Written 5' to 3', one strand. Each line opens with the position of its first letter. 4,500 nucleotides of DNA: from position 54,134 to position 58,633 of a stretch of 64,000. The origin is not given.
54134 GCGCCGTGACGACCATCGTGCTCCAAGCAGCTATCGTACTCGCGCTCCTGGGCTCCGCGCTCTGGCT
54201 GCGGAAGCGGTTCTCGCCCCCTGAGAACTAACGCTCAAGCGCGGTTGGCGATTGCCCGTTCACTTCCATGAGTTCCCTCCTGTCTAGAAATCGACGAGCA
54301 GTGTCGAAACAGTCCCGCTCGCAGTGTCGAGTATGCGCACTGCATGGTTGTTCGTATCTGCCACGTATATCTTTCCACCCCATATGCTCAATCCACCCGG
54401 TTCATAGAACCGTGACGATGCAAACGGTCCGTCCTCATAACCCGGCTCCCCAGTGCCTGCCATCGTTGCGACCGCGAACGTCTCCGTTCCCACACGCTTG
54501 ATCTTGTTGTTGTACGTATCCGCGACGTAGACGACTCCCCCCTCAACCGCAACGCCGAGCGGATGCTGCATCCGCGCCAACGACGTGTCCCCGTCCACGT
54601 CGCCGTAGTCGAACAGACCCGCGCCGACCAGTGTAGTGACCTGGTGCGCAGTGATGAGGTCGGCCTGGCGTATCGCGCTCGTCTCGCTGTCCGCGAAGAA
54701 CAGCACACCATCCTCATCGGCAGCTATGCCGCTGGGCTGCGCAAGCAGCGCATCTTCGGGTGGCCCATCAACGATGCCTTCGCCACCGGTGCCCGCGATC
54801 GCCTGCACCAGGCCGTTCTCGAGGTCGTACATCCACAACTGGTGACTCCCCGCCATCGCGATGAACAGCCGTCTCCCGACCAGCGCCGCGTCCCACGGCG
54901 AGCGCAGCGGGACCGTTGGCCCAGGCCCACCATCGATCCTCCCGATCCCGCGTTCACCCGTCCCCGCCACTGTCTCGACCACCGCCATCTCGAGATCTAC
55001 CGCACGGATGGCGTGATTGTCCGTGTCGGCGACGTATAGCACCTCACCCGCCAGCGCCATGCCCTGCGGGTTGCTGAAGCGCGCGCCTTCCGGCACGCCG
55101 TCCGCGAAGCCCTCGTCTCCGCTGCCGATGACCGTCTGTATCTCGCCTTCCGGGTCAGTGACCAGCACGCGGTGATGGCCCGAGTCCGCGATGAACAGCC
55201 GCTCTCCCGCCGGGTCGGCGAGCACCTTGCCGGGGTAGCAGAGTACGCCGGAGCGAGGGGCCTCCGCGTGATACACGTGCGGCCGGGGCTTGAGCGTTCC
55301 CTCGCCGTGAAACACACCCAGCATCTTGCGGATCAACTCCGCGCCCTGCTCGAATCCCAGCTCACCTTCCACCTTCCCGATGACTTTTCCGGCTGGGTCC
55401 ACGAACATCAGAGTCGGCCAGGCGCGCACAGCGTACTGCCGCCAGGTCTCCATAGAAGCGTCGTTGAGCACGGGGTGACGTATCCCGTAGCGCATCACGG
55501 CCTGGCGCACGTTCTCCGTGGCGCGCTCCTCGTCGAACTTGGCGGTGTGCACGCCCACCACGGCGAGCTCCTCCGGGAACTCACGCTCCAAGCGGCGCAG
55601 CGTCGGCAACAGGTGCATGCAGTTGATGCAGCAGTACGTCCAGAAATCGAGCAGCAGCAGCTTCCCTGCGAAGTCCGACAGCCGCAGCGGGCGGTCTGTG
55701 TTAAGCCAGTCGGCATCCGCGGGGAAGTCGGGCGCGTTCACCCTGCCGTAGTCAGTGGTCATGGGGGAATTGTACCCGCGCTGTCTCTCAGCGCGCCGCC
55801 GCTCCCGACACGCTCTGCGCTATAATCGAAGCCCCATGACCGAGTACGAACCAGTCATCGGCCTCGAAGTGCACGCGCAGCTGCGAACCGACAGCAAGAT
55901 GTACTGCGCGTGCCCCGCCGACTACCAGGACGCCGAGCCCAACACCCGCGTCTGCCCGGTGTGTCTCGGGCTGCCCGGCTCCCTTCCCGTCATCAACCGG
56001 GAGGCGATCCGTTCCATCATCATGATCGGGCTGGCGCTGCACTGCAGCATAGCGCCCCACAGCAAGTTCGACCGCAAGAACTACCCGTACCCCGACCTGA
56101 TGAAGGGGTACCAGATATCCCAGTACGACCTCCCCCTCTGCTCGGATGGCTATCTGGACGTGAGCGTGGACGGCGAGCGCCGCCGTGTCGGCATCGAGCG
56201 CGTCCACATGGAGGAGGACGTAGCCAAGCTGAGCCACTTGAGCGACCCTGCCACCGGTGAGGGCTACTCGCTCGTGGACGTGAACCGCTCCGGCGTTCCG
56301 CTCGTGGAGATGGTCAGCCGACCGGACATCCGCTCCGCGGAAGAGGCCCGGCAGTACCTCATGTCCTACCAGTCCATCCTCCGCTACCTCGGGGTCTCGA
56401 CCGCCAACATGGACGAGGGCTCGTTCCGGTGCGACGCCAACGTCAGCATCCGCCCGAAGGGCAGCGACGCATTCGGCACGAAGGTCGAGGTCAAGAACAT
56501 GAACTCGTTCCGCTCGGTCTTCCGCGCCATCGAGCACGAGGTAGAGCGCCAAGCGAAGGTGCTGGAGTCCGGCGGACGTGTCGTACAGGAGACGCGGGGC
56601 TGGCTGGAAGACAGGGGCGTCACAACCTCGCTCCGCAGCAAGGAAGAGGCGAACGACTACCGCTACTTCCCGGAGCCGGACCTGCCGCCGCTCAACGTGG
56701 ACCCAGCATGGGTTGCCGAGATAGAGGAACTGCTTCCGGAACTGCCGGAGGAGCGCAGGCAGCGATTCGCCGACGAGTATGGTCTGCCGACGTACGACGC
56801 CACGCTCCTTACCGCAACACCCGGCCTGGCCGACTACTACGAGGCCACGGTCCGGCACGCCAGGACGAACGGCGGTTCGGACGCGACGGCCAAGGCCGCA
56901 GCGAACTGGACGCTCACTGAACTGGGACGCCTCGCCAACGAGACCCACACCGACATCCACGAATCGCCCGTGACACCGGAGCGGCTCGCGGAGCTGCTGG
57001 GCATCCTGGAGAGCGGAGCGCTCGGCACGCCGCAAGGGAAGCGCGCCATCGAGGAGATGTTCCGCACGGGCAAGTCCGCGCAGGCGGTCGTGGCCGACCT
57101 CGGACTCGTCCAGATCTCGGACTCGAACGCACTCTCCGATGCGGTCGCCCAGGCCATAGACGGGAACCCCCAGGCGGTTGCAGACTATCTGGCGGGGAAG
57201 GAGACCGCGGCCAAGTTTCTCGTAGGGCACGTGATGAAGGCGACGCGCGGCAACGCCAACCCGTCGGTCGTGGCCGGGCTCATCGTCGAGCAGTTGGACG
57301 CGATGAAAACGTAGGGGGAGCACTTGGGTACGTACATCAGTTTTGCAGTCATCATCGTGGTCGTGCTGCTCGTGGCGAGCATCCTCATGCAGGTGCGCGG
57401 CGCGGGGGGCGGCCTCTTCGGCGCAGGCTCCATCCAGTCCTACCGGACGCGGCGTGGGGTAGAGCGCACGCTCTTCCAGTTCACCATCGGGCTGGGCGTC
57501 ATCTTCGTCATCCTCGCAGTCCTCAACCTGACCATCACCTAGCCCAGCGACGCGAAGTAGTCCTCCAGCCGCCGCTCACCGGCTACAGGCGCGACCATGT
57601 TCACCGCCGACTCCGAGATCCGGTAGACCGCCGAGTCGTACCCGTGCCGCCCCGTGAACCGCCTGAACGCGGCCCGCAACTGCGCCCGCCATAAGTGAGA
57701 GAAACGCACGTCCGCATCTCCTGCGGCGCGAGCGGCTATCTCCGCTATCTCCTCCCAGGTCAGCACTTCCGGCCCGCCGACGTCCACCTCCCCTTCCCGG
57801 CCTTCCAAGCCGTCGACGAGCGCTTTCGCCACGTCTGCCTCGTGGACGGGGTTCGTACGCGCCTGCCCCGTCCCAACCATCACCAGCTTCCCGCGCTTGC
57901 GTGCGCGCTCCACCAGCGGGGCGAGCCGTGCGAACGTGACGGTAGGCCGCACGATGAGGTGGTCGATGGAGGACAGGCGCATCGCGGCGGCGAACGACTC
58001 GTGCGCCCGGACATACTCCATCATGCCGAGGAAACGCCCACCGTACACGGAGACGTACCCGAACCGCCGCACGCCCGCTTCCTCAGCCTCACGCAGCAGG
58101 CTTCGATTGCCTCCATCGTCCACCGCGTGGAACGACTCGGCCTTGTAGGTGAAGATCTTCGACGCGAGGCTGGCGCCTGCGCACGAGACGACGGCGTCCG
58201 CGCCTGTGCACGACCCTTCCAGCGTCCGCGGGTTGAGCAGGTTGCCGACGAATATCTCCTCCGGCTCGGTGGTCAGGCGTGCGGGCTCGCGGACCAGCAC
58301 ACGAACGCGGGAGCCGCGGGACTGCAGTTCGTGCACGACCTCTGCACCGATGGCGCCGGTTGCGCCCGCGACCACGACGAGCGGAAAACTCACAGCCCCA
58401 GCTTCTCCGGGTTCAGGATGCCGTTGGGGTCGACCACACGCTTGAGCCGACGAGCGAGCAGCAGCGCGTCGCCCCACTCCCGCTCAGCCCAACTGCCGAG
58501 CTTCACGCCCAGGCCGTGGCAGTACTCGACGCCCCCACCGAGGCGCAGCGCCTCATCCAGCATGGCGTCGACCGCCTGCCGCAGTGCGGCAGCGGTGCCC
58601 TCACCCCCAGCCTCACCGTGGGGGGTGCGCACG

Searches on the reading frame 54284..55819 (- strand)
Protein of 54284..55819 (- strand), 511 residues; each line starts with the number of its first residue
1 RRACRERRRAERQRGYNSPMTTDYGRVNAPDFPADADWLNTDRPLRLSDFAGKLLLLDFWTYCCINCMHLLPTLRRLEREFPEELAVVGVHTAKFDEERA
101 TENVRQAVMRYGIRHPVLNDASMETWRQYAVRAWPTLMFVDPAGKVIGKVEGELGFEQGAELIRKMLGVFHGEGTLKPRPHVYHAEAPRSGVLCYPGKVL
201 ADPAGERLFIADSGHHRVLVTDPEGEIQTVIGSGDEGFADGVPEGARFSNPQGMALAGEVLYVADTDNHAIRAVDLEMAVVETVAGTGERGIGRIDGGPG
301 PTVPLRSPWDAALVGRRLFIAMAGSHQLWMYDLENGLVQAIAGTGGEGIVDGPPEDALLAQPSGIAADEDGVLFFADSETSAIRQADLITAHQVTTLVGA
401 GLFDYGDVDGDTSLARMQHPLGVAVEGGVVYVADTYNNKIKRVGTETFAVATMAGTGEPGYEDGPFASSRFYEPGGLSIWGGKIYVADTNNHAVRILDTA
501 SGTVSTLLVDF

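Call 30: search_protein_families(library=pfam, proteins=[window:54284-55819:-], max_evalue=0.00001)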
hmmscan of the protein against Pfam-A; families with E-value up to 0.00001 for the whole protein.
window:54284-55819:- (511 aa): 5 families
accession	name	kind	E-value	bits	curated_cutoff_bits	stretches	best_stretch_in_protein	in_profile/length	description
PF01436.27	NHL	-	8.6e-33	111.2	20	1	471-496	1-27/28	NHL repeat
PF13905.12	Thioredoxin_8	-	2.6e-13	50.5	27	1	52-146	1-94/94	Thioredoxin-like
PF00578.27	AhpC-TSA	-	2.4e-11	44.1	26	1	28-146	4-121/124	AhpC/TSA family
PF25021.1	TEN_NHL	-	6.2e-08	32.4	27.1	0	355-399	137-177/357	Teneurin NHL domain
PF00085.26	Thioredoxin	-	3.6e-06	27.3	23.5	0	53-105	19-71/103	Thioredoxin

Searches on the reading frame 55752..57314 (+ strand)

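Call 32: search_protein_families(library=pfam, proteins=[window:55752-57314:+], max_evalue=0.001)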
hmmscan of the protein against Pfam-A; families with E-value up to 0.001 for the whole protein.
window:55752-57314:+ (520 aa): 2 families
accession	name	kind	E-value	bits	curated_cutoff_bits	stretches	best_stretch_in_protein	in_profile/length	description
PF02934.20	GatB_N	-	3.7e-118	394.2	23.4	1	35-321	2-276/277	GatB/GatE catalytic domain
PF02637.23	GatB_Yqey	-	1.7e-40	138.7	27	1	377-515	10-148/148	GatB domain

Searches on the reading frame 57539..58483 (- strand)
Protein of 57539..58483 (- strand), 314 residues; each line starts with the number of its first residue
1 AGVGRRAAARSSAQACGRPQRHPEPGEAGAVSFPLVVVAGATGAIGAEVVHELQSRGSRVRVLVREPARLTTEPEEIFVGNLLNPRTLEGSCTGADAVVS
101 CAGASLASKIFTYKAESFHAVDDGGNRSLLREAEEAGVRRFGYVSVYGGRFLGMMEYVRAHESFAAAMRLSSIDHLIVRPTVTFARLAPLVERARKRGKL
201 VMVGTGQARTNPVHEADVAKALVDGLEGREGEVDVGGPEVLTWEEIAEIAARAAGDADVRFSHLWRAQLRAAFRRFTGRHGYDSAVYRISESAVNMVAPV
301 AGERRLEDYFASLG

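Call 32: search_protein_families(library=pfam, proteins=[window:57539-58483:-], max_evalue=0.001)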
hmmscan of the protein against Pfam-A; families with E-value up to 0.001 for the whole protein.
window:57539-58483:- (314 aa): 4 families
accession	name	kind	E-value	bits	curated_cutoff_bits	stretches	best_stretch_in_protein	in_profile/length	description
PF13460.12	NAD_binding_10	-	6.7e-22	78.7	27.2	1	40-226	1-181/184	NAD(P)H-binding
PF01370.27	Epimerase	-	3.8e-13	49.9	20.9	1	36-145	1-114/240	NAD dependent epimerase/dehydratase family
PF05368.20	NmrA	-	1.5e-07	31.7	27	1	36-146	5-107/298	NmrA-like family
PF01073.25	3Beta_HSD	-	1.8e-06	27.7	22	1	37-152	1-122/280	3-beta hydroxysteroid dehydrogenase/isomerase family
